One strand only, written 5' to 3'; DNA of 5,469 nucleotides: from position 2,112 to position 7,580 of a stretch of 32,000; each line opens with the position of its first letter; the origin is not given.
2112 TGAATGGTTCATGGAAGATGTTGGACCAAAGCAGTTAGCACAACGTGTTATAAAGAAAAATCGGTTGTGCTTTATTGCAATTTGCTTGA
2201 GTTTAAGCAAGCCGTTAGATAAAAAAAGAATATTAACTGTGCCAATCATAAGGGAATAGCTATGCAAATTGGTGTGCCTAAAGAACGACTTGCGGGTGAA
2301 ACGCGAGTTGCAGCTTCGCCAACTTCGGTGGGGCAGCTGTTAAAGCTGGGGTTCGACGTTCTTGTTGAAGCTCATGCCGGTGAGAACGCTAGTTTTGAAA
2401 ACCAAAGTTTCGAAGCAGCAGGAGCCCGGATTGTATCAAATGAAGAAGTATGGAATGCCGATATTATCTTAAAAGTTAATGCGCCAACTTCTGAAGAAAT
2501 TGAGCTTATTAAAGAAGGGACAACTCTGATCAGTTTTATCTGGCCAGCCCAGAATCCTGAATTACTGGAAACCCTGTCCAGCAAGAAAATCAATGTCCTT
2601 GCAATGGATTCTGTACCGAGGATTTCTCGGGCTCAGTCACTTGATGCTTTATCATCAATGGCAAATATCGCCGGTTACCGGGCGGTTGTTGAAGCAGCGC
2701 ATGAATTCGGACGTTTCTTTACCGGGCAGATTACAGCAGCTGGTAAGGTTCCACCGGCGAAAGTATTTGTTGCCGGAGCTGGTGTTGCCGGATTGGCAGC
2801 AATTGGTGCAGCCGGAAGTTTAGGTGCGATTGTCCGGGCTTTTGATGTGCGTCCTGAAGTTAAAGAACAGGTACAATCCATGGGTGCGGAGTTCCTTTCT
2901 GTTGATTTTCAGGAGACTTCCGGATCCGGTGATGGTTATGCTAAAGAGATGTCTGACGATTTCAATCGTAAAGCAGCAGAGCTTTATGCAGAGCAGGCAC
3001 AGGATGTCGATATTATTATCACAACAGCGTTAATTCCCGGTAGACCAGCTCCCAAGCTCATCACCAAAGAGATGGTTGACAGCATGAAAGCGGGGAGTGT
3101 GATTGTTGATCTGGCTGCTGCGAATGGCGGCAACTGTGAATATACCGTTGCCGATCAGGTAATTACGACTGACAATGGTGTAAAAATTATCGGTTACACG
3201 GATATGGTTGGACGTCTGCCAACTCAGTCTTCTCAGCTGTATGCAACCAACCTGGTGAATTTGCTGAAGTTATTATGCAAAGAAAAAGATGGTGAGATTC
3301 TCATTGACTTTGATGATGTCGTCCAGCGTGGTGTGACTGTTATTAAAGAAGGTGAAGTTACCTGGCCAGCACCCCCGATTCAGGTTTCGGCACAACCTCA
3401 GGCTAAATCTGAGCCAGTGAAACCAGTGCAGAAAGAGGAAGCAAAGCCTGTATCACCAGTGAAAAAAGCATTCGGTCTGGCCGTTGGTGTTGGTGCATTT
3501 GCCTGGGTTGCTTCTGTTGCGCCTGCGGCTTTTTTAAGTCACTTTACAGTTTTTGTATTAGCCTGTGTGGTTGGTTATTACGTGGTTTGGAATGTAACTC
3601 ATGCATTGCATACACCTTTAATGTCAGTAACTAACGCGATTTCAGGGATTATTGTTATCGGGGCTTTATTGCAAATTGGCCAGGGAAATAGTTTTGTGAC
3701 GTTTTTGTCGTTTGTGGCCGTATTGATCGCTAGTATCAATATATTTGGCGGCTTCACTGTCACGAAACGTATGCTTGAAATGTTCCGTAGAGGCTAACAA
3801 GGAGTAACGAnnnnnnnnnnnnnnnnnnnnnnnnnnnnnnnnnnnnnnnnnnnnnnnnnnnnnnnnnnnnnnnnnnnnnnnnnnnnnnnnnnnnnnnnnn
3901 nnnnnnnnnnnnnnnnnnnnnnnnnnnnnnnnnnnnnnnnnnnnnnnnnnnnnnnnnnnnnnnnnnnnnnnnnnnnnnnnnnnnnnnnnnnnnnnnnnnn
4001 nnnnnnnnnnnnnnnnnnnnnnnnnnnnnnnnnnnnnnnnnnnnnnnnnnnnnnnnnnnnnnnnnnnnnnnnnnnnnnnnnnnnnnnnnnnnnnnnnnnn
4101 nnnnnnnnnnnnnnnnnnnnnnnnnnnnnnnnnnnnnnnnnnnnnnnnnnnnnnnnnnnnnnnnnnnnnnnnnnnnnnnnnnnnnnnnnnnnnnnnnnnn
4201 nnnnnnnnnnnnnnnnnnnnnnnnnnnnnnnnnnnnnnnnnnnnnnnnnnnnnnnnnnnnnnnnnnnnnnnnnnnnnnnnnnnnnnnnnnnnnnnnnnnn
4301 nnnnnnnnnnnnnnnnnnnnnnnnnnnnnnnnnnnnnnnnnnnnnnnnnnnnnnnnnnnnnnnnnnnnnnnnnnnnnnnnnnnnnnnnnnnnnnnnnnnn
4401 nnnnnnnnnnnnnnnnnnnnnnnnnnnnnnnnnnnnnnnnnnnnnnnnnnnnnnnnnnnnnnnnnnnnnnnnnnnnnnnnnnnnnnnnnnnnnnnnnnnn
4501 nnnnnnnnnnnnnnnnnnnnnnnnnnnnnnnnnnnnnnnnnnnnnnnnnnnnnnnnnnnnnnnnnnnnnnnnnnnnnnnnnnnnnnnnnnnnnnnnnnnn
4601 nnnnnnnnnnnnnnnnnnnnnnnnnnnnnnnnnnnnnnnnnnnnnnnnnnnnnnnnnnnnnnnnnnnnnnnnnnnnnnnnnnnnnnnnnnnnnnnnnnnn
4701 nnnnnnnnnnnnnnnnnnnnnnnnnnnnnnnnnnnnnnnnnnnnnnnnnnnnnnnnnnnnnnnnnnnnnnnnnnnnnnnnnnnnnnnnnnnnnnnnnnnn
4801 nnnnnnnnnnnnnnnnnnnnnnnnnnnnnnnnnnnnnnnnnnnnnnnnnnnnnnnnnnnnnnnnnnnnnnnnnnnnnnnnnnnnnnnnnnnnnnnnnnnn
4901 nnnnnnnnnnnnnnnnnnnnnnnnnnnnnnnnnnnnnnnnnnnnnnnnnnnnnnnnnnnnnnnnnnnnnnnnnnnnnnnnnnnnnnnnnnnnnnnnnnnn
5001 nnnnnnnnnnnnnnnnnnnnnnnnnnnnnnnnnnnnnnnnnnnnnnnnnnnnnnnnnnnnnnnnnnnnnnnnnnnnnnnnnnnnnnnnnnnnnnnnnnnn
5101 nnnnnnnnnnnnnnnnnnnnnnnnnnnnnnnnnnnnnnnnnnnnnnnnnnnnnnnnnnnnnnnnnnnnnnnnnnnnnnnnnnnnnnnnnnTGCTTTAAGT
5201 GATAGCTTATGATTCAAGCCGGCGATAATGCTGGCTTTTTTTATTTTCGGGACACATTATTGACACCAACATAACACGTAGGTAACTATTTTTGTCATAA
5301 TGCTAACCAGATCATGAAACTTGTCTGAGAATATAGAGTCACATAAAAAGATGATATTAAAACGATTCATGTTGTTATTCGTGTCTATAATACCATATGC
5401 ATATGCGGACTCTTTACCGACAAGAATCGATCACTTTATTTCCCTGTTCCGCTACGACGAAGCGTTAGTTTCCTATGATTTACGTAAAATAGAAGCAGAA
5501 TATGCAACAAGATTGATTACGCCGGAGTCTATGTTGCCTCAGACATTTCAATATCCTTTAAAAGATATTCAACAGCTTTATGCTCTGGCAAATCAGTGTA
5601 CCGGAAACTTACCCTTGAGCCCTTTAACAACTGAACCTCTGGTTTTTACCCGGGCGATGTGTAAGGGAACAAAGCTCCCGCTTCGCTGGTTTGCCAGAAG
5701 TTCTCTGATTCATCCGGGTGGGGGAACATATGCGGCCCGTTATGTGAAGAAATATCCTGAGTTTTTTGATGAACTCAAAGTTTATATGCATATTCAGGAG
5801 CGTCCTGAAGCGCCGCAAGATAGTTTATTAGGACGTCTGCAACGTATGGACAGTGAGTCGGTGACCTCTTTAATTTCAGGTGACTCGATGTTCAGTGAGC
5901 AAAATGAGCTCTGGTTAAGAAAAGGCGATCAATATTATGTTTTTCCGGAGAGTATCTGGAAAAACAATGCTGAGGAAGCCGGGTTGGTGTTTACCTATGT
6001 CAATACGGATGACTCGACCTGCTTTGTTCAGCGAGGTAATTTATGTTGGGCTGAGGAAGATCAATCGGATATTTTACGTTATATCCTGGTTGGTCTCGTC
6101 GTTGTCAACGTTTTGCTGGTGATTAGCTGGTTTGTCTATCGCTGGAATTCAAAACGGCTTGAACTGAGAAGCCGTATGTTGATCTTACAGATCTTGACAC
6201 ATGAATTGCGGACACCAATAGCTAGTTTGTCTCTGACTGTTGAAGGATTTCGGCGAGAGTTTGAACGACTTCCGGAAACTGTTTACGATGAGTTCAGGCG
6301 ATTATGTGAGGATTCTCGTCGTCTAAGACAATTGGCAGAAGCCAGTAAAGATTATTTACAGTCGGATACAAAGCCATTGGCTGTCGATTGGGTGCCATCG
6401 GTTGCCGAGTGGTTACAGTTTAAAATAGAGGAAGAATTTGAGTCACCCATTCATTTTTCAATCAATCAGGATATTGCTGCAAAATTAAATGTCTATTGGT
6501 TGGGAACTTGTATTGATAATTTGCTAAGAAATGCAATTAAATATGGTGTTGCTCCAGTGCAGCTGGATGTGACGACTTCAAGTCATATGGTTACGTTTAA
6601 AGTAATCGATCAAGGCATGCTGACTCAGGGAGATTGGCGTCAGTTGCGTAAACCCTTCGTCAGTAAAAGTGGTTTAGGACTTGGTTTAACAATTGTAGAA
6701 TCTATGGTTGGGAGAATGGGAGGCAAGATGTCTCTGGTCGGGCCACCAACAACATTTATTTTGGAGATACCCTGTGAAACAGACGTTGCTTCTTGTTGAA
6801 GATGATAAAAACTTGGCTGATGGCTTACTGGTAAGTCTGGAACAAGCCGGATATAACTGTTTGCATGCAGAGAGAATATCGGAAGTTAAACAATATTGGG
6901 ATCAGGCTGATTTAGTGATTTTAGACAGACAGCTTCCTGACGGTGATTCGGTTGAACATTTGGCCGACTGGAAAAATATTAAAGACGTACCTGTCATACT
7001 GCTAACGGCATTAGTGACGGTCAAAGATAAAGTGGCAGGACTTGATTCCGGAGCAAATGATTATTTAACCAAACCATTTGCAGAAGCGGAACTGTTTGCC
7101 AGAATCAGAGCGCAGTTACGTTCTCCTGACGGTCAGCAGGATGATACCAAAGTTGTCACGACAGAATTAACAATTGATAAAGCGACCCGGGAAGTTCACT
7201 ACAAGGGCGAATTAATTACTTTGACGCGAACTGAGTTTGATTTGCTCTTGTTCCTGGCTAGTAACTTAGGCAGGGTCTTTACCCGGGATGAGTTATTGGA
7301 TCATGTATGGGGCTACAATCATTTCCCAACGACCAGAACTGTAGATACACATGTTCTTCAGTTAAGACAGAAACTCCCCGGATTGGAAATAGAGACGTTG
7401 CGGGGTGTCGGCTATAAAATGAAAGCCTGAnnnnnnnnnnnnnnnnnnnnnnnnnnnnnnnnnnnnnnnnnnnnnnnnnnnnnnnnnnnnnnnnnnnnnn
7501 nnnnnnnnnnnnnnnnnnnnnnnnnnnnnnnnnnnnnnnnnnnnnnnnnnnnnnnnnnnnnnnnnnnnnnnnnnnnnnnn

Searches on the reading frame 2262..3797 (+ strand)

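Call 29: search_protein_families(library=ncbifam, proteins=[window:2262-3797:+], max_evalue=0.00001)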
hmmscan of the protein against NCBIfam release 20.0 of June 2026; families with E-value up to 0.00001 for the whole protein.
window:2262-3797:+ (511 aa): 4 families
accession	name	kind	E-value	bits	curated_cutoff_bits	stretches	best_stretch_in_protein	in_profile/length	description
NF006942.0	PRK09424.1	equivalog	6e-275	912.7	383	1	1-510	1-509/510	Re/Si-specific NAD(P)(+) transhydrogenase subunit alpha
TIGR00561.1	pntA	equivalog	2.8e-274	910.4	444.4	1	2-510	1-510/511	Re/Si-specific NAD(P)(+) transhydrogenase subunit alpha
TIGR00518.1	alaDH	equivalog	3.4e-47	161.1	391.85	1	1-336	1-322/370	alanine dehydrogenase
TIGR03366.1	HpnZ_proposed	hypoth_equivalog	2e-06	27.3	328.1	1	157-221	148-213/315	putative phosphonate catabolism associated alcohol dehydrogenase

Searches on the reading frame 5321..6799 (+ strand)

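Call 29: search_protein_families(library=ncbifam, proteins=[window:5321-6799:+], max_evalue=0.00001)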
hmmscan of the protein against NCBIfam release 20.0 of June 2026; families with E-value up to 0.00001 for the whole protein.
window:5321-6799:+ (492 aa): 21 families
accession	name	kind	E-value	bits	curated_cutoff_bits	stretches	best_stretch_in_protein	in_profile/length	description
NF041841.1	his_kin_VxrA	equivalog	4.7e-255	846.4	750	1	17-492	6-480/480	sensor histidine kinase VxrA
NF007004.0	PRK09467.1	equivalog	6.1e-12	45.1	415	1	283-472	230-420/440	two-component system sensor histidine kinase EnvZ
NF038389.1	ArsS_fam_HK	equivalog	1.1e-11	44.9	250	1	283-466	204-385/403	ArsS family sensor histidine kinase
NF046044.1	PnpS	equivalog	1.5e-11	44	400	1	293-484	178-390/390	two-component system histidine kinase PnpS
NF007898.0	PRK10604.1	equivalog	6.4e-11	42.1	478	1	283-472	210-407/433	two-component system sensor histidine kinase RstB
NF008312.0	PRK11100.1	equivalog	7e-11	41.6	356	1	289-473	260-459/477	two-component system sensor histidine kinase CreC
TIGR02966.1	phoR_proteo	equivalog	1.5e-10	40.7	334.2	1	292-471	121-318/333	phosphate regulon sensor histidine kinase PhoR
NF007007.0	PRK09470.1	equivalog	7.4e-10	38.3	486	1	288-468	248-439/463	envelope stress sensor histidine kinase CpxA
NF045595.1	HK_scytonemin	equivalog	4.1e-09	35.4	865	1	281-472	413-619/637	scytonemin biosynthesis sensor histidine kinase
NF052314.1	T9SS_HK_PorY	subfamily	1.3e-08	34.3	350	1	294-467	220-400/418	PorY family sensor histidine kinase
NF033792.0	ActS_PrrB_HisK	equivalog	4.1e-08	32.5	350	1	293-472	210-401/423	ActS/PrrB/RegB family redox-sensitive histidine kinase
NF033091.0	HK_VanS_ACDEFG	equivalog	5.6e-08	32.2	400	1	374-471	170-278/293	vancomycin resistance histidine kinase VanS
NF008025.0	PRK10755.1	equivalog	6.6e-08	31.6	314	1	292-472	150-339/362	two-component system sensor histidine kinase PmrB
NF040750.1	tetrathio_HK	equivalog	8.2e-08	31.2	750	1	327-472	389-538/555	tetrathionate respiration histidine kinase TtrS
NF045900.1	HisKinCpxALeg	equivalog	5.4e-07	28.7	800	1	282-461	228-424/451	two-component system sensor histidine kinase CpxA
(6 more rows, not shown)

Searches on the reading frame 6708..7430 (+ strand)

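Call 29: search_protein_families(library=ncbifam, proteins=[window:6708-7430:+], max_evalue=0.00001)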
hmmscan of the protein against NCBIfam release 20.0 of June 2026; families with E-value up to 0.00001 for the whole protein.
window:6708-7430:+ (240 aa): 61 families (the best 25 are shown)
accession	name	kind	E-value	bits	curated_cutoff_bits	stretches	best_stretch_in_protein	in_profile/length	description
TIGR02154.1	PhoB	equivalog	1.5e-52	178.2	296.2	1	24-238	2-225/226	phosphate regulon transcriptional regulator PhoB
NF040689.1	MtrAB_MtrA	equivalog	1.2e-51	175.1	300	1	28-238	2-218/219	MtrAB system response regulator MtrA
NF008296.0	PRK11083.1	equivalog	5.4e-46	156.8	273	1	24-239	3-226/228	two-component system response regulator CreB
NF007928.2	PRK10643.1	equivalog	6.2e-46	156.8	330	1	27-237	3-215/216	two-component system response regulator PmrA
NF041733.1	resp_reg_CseB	equivalog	6.6e-46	156.5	350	1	26-239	2-227/228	two-component system response regulator CseB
NF040534.1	resp_reg_YycF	equivalog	1.5e-43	148.7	340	1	26-239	2-228/231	response regulator YycF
NF045944.1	ResRegRpaBCyano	equivalog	1.8e-43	148.6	330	1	28-239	1-228/229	response regulator transcription factor RpaB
NF053854.1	RespRegPhoBBctds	equivalog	8e-42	143.1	270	1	27-238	1-224/225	two-component system response regulator PhoB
NF041209.1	resp_regPieR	equivalog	4.1e-41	141.1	450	1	27-238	3-227/231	two component system response regulator PieR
NF007820.0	PRK10529.1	equivalog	7.1e-40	136.8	325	1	26-223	3-203/225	two-component system response regulator KdpE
TIGR01387.1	cztR_silR_copR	subfamily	8.9e-40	136.6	279.2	1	28-237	2-217/218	heavy metal response regulator transcription factor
NF007982.1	PRK10710.1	equivalog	2e-39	135.6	380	1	23-238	6-227/235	envelope stress response regulator BaeR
NF008567.0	PRK11517.1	equivalog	8.3e-39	133.2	353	1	27-240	3-220/223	response regulator transcription factor HprR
NF008199.0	PRK10955.1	equivalog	3.5e-38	131.8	341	1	26-238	3-228/232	envelope stress response regulator transcription factor CpxR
NF033117.2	vanR_ACDEGLN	exception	4.4e-38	131.1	350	1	28-238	2-225/226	VanR-ABDEGLN family response regulator transcription factor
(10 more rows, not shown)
